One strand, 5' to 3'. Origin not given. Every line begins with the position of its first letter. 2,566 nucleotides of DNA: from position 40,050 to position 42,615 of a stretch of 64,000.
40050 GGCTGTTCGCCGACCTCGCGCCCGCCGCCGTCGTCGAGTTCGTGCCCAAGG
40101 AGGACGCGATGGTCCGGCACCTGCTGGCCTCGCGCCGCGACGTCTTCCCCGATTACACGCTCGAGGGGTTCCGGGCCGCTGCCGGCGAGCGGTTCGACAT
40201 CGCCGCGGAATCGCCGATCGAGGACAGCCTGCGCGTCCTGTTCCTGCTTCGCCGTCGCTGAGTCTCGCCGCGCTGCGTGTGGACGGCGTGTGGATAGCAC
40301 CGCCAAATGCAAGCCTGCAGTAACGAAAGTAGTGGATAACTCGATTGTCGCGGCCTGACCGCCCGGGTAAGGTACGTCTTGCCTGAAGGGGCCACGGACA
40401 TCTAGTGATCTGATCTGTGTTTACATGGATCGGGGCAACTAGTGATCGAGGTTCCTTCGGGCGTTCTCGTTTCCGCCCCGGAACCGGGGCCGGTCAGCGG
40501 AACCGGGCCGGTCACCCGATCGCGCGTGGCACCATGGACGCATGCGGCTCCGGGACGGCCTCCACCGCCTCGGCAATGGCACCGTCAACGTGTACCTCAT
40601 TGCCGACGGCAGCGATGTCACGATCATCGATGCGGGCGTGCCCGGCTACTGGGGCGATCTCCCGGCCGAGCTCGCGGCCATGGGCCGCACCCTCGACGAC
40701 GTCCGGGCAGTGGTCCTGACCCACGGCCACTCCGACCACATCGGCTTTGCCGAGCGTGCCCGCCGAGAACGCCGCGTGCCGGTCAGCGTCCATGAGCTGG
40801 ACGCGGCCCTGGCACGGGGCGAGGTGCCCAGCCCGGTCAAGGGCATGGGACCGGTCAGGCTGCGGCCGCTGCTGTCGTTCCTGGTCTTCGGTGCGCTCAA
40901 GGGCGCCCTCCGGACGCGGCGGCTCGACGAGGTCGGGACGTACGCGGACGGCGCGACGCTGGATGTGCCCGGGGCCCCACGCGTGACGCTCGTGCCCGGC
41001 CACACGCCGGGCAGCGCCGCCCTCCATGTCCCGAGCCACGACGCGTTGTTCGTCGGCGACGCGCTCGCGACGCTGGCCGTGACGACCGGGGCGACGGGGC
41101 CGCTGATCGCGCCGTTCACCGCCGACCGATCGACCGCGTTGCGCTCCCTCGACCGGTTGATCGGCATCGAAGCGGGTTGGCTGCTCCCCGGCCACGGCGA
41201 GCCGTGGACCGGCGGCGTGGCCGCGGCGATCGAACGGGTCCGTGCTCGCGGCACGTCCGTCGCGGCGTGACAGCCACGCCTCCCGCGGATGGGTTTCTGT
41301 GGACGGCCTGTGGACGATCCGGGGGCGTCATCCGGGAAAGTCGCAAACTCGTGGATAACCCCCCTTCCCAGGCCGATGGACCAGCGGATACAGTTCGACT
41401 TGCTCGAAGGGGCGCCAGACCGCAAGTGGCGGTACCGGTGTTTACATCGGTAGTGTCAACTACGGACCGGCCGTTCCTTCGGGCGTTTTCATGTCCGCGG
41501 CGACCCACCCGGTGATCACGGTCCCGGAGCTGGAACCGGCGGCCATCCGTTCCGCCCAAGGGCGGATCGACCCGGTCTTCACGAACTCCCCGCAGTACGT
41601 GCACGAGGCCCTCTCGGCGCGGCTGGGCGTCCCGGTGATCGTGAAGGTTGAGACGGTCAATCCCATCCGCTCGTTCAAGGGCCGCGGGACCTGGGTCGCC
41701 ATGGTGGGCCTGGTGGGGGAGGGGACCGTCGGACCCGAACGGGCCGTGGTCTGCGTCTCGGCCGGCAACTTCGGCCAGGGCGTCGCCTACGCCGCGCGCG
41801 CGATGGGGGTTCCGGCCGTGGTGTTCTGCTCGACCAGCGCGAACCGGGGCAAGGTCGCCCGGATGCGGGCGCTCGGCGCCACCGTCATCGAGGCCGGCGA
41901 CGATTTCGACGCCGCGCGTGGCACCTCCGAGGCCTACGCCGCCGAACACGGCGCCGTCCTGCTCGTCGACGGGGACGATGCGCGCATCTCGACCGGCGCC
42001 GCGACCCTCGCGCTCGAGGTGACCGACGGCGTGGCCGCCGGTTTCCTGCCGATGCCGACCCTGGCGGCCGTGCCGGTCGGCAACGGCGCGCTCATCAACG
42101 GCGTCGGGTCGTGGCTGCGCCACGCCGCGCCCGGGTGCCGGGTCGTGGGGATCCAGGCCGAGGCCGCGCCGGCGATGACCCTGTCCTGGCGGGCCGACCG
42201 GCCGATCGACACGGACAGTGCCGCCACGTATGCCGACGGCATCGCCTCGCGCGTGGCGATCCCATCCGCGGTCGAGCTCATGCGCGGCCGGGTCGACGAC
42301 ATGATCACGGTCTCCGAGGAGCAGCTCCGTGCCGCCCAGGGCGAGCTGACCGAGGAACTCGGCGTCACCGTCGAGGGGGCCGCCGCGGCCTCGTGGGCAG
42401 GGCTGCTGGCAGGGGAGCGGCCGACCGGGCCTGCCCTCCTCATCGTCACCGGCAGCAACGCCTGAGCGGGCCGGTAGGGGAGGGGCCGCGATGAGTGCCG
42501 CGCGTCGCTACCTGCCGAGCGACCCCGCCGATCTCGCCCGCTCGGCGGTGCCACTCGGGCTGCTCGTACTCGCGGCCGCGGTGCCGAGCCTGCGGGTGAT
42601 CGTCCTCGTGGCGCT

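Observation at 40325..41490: ~150-bp conserved upstream element duplicated before two adjacent unrelated genes (MBL hydrolase and PLP dehydratase-like)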

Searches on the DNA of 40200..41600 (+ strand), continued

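Call 35: search_with_rna_model(model_id=R1, sources=[window, L001, L002, L003, L004, L005, L006, L007, L008, L010, L011, L012, L014, L015, L016, L017, L019, L021, L022, L023, L024, L025, L026, L027, L028, L029, L030, L031, L032, L033, L034, L035, L036, L037, L038, L039, L040, L041, L042, L043, L044, L045, L046, L047, L048, L049, L050, L052, L054, L055, L056, L057, L058, L059, L060, L062, L063, L064, L066, L067, L068, L069, L070, L071, L072, L073, L074, L075, L076, L078, L079, L080, L081], max_evalue=1e-11, make_alignment=true)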
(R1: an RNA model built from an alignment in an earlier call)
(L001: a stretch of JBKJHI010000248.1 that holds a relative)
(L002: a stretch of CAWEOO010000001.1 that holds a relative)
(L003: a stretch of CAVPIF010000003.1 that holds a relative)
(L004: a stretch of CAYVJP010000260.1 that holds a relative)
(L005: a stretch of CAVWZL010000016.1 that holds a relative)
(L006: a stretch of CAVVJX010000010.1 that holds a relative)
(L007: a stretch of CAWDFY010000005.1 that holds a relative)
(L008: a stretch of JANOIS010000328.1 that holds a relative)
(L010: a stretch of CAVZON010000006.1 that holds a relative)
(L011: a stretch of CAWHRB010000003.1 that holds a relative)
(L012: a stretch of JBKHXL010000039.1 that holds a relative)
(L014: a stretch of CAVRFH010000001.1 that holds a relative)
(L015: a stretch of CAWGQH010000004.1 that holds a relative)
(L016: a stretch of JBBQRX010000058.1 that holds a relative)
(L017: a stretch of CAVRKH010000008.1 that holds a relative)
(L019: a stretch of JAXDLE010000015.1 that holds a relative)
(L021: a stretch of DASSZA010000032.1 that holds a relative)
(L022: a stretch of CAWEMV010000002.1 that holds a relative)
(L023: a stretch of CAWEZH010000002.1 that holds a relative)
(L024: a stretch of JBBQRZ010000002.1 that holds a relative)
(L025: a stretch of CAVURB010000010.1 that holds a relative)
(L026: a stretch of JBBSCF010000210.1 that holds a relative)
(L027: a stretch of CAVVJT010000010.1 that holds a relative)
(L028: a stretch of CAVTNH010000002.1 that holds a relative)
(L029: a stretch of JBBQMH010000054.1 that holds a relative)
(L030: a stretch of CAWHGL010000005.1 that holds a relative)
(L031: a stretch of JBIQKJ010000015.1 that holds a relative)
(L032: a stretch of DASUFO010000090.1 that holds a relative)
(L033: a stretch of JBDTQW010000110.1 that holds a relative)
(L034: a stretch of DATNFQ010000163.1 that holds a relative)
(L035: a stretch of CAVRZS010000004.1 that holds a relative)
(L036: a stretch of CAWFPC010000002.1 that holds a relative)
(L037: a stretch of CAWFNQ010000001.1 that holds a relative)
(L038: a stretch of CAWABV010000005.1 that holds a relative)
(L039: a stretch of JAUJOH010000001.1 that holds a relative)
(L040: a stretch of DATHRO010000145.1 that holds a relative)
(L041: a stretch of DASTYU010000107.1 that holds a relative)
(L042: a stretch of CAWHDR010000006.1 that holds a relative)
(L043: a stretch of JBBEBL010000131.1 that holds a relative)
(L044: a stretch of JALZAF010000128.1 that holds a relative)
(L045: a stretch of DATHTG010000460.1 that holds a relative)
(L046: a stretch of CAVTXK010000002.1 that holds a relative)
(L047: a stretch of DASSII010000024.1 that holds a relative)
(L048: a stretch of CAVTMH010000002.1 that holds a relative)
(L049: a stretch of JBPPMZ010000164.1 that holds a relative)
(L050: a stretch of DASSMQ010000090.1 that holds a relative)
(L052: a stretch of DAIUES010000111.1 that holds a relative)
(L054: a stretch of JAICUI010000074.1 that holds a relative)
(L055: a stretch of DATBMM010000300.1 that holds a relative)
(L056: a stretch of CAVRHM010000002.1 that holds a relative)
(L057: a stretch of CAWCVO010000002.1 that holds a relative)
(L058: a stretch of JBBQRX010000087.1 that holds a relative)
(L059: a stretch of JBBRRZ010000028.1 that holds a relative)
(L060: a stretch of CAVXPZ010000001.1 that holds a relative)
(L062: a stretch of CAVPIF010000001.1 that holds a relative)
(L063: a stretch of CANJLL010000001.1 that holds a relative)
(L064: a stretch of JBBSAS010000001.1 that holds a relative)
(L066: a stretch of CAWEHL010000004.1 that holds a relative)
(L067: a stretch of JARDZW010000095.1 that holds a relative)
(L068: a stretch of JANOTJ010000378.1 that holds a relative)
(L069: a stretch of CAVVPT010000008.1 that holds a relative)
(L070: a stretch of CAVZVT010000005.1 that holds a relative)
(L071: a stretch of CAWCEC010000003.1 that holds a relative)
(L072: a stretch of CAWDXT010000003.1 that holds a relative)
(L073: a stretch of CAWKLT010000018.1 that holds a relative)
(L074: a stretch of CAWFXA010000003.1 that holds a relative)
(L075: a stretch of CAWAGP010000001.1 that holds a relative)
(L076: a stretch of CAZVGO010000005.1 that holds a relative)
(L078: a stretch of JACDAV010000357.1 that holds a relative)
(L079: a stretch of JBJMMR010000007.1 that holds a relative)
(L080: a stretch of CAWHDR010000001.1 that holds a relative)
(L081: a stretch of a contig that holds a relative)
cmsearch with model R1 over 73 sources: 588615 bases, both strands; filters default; matches with E-value up to 1e-11: 107.
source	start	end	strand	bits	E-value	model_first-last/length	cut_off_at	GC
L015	6024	6133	+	113.5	9.4e-28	1-109/109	no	0.6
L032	876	984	+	113.4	1e-27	1-109/109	no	0.59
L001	4335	4443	+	112.4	1.9e-27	1-109/109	no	0.57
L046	4190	4299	-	111.7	2.8e-27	1-109/109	no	0.64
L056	842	951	-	111.6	3e-27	1-109/109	no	0.63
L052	4249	4357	-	111.6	3.1e-27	1-109/109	no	0.57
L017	6550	6659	+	111.4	3.5e-27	1-109/109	no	0.59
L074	7122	7230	+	111.3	3.6e-27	1-109/109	no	0.57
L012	4081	4189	+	111.1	4e-27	1-109/109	no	0.61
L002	5274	5382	+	111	4.3e-27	1-109/109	no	0.53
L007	1251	1359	-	110.9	4.7e-27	1-109/109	no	0.6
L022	6682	6790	+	110.9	4.7e-27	1-109/109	no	0.6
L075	7003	7112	+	110.3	6.9e-27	1-109/109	no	0.59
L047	4989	5097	-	110.2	7.4e-27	1-109/109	no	0.56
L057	5207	5316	+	110.1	7.5e-27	1-109/109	no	0.59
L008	3670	3779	+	110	8.4e-27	1-109/109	no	0.63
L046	4423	4531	-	109.8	9.4e-27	1-109/109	no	0.54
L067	6830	6939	-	108.7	1.9e-26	1-109/109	no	0.62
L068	761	870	+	108.7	1.9e-26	1-109/109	no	0.6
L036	2181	2289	+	108.6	2e-26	1-109/109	no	0.58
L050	7320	7428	+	108.3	2.4e-26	1-109/109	no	0.57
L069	1695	1804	+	108.2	2.5e-26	1-109/109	no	0.6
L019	1081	1190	-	107.8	3.2e-26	1-109/109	no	0.56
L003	2544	2653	-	107.3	4.4e-26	1-109/109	no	0.61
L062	4940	5049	+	107.3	4.4e-26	1-109/109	no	0.61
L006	7045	7154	-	107.2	4.8e-26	1-109/109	no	0.61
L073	7317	7426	-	107.2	4.8e-26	1-109/109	no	0.61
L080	4891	5000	-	107.2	4.8e-26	1-109/109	no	0.61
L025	778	887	+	107.1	4.9e-26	1-109/109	no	0.62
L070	3373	3482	-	106.5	7.3e-26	1-109/109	no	0.65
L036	2516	2625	+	106.5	7.4e-26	1-109/109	no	0.63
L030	641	751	-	106.3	7.9e-26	1-109/109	no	0.65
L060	1521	1630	-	106.3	8.3e-26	1-109/109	no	0.64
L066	4199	4305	-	105.8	1.1e-25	1-109/109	no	0.55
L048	6146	6255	-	105.5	1.3e-25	1-109/109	no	0.63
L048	7168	7276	-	105.5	1.4e-25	1-109/109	no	0.56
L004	1481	1590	-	105.4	1.4e-25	1-109/109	no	0.62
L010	1034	1144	-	105.1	1.7e-25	1-109/109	no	0.62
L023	3049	3155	-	105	1.9e-25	1-109/109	no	0.57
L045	909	1015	-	104.8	2e-25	1-109/109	no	0.59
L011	5634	5740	-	104.7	2.2e-25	1-109/109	no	0.6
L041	6693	6799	+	104.5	2.5e-25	1-109/109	no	0.64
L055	3736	3842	+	104.4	2.7e-25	1-109/109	no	0.58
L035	4282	4391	+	104.2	3e-25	1-109/109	no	0.56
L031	2710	2816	-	104.2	3e-25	1-109/109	no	0.64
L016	1588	1696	+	103.9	3.6e-25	1-109/109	no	0.56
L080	5154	5260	-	103.9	3.6e-25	1-109/109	no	0.52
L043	4640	4748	+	103.9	3.7e-25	1-109/109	no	0.56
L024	7868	7977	-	103.4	5e-25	1-109/109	no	0.58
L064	6148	6256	-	103.3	5.3e-25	1-109/109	no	0.56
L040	3396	3505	-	103.3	5.4e-25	1-109/109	no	0.55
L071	3333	3439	-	102.9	6.7e-25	1-109/109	no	0.56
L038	1738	1844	-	102.8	7.4e-25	1-109/109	no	0.52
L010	2190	2299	-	102.3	9.8e-25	1-109/109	no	0.58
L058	2500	2608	+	102.3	1e-24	1-109/109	no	0.56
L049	167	276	+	102.1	1.1e-24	1-109/109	no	0.59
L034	2588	2694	-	102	1.2e-24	1-109/109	no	0.56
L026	2087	2195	-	101.6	1.5e-24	1-109/109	no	0.53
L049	686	796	+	101.6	1.5e-24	1-109/109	no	0.64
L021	212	318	-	101.3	1.8e-24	1-109/109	no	0.55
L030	1619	1728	-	101.3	1.8e-24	1-109/109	no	0.56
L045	1159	1265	-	101.3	1.9e-24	1-109/109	no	0.53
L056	1084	1193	-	100.5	3e-24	1-109/109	no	0.62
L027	7137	7245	+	100.3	3.4e-24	1-109/109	no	0.55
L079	1318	1424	+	100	4.2e-24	1-109/109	no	0.55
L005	886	991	-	99.7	4.8e-24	1-109/109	no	0.58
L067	7092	7198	-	99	7.6e-24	1-109/109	no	0.52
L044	1636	1745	-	98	1.4e-23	1-109/109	no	0.59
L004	1721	1830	-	97.8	1.6e-23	1-109/109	no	0.65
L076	750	859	+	97.7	1.7e-23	1-109/109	no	0.57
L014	6324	6430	+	97.5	1.9e-23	1-109/109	no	0.57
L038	1495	1601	-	97.3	2.2e-23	1-109/109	no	0.64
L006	7331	7437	-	96.7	3.1e-23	1-109/109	no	0.52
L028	2425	2533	-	96.3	4.2e-23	1-109/109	no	0.57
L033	7066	7174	-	95.9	5.3e-23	1-109/109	no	0.56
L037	5299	5410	+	95.7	6e-23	1-109/109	no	0.65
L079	1566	1672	+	95.3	7.6e-23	1-109/109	no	0.62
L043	5083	5193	+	94.2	1.5e-22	1-109/109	no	0.63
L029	3066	3175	-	94.1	1.6e-22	1-109/109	no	0.53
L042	7246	7351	+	93.8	1.9e-22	1-109/109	no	0.53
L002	5570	5679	+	93.4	2.5e-22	1-109/109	no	0.64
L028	2193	2301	-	93.2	2.8e-22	1-109/109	no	0.58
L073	7581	7687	-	93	3.1e-22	1-109/109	no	0.53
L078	2240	2349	+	92.3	4.9e-22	1-109/109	no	0.65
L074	7354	7464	+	90.8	1.2e-21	1-109/109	no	0.66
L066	3926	4032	-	90.2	1.8e-21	1-109/109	no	0.62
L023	2798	2902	-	88.8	4.3e-21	1-109/109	no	0.6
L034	2338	2444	-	87.9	7.5e-21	1-109/109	no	0.6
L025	547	657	+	87.4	1e-20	1-109/109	no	0.66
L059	3031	3141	-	87.3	1.1e-20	1-109/109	no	0.65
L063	211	320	-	87.3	1.1e-20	1-109/109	no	0.66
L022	6910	7020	+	87.2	1.2e-20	1-109/109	no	0.64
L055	3978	4082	+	86.8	1.5e-20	1-109/109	no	0.63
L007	1022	1132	-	86.7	1.6e-20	1-109/109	no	0.66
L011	5383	5487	-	86.5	1.8e-20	1-109/109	no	0.61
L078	2042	2149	+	85.3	3.7e-20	1-109/109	no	0.63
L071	3084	3191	-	83.3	1.3e-19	1-109/109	no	0.59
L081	6715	6824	-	82.8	1.8e-19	1-109/109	no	0.6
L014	6560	6670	+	82.7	1.9e-19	1-109/109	no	0.66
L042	7502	7611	+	81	5.7e-19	1-109/109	no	0.6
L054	3142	3252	+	80.7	6.8e-19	1-109/109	no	0.64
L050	7585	7692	+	75.6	1.5e-17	1-109/109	no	0.66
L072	4670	4779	-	72.5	1.1e-16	1-109/109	no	0.65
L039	762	867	+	65.3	9.5e-15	1-109/109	no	0.6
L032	98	207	+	58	8.8e-13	1-109/109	no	0.63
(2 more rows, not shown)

Alignment A3: 107 matches aligned to the model, 120 columns, each read 5' to 3' on its own strand. Consensus structure (alignment columns), stored with it:
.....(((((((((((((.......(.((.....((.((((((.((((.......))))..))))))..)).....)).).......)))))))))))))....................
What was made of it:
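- On MITE / REP / integron attC: Two copies in 64 kb (call 35).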

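Call 52: search_dna_similar(query=window:40278-40480:+, collection=plasmids, mode=distant, max_rows=8)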
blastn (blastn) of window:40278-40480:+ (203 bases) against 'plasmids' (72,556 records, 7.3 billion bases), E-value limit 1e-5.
No match.

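Call 53: search_dna_similar(query=window:40278-40480:+, collection=phages, mode=distant, max_rows=8)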
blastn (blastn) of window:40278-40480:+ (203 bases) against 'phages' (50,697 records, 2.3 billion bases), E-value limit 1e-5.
No match.

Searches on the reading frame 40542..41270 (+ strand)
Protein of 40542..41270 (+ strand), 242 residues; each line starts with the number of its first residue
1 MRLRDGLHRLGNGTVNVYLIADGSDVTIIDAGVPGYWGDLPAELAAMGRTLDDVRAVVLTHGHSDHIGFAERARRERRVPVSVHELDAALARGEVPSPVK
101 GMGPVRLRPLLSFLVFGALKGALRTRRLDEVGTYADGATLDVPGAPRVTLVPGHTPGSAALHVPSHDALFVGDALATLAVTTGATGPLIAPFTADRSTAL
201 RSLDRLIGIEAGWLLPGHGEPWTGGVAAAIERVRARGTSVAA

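Call 13: find_encoding_contigs(protein=window:40542-41270:+, flank=3000, max_places=6)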
Protein window:40542-41270:+ (242 aa): no gene with exactly this product is on record in the collection.
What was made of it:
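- Tried and rejected: Exact look-up of the MBL protein found no record (call 13).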

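Call 14: search_protein_families(library=pfam, proteins=[window:40542-41270:+])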
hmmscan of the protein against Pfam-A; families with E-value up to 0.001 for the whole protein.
window:40542-41270:+ (242 aa): 2 families
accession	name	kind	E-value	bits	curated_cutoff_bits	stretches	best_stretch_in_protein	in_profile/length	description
PF00753.33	Lactamase_B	-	8.1e-31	107.9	22.7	1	11-218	2-196/196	Metallo-beta-lactamase superfamily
PF12706.13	Lactamase_B_2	-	4.1e-06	27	27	1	40-97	16-77/200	Beta-lactamase superfamily domain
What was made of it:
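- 40542..41270 (+): MBL-fold hydrolase gene inserted between sRNA A and sRNA B. It is not part of the element. A leaderless-type -10 (CACCAT, 40530-40535) lies 6 nt before its ATG. Pfam PF00753 (call 14).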

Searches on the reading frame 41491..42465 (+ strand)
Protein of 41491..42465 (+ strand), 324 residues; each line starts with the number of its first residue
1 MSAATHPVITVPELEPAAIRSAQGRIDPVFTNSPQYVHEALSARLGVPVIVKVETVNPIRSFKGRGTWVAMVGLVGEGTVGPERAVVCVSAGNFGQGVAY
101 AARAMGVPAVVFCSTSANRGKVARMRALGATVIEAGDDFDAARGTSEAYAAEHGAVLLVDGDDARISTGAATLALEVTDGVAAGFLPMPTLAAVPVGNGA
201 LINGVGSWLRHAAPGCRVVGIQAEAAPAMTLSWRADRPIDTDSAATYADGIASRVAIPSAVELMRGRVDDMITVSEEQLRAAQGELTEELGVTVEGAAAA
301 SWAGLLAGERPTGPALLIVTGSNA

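Call 14: search_protein_families(library=pfam, proteins=[window:41491-42465:+])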
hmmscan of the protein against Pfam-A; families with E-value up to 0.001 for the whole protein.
window:41491-42465:+ (324 aa): 1 family
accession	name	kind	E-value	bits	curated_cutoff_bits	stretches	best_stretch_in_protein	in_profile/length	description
PF00291.31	PALP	-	2.1e-58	198.4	35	1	33-321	8-295/295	Pyridoxal-phosphate dependent enzyme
